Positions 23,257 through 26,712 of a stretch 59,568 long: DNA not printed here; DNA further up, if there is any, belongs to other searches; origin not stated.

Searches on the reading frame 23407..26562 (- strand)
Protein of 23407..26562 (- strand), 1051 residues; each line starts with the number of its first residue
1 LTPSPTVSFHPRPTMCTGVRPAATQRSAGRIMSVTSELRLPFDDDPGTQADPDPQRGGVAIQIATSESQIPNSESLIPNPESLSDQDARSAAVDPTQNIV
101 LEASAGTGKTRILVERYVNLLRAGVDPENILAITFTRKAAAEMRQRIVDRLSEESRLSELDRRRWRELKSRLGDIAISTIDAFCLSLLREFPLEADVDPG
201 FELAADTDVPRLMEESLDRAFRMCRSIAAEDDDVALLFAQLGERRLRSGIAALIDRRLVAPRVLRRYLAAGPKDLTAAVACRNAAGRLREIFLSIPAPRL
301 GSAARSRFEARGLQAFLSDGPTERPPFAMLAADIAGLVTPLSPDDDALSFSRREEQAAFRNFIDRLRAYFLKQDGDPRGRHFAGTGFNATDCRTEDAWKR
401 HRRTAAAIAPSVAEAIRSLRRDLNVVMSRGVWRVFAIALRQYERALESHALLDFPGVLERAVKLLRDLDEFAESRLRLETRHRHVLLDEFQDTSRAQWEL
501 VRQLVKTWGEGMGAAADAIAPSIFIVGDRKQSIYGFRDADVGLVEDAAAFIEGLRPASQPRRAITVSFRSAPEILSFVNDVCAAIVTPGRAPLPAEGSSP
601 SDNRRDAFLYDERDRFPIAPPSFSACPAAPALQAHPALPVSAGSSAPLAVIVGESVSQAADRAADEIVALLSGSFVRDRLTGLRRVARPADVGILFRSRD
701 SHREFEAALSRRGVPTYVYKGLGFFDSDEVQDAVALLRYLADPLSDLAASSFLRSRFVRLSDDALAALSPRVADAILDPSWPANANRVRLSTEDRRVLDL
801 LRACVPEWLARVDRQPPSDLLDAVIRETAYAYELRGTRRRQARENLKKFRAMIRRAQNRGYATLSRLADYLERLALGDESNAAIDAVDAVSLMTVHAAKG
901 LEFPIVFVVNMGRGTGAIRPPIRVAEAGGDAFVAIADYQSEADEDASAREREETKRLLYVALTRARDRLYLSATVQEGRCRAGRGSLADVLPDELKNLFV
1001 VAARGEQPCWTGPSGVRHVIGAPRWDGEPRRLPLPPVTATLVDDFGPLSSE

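Call 13: search_protein_families(library=pfam, proteins=[window:23407-26562:-], max_evalue=0.01)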
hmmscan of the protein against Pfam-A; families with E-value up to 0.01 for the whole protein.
window:23407-26562:- (1051 aa): 6 families
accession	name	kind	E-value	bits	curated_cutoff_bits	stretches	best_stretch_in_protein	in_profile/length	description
PF00580.27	UvrD-helicase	-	6.1e-54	184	23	1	87-545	4-264/271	UvrD/REP helicase N-terminal domain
PF13361.12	UvrD_C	-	1.7e-32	113.7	25.6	1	685-974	67-348/350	UvrD-like helicase C-terminal domain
PF13245.12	AAA_19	-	5.7e-15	56.1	25.1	2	95-150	10-64/134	AAA domain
PF13538.12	UvrD_C_2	-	1.6e-11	44.3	27.4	2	944-971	23-51/52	UvrD-like helicase C-terminal domain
PF01443.25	Viral_helicase1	-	0.00014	22.1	21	0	950-971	205-226/228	Viral superfamily 1 RNA helicase core domain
PF13401.12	AAA_22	-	0.0013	19.5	27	0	97-172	6-75/130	AAA domain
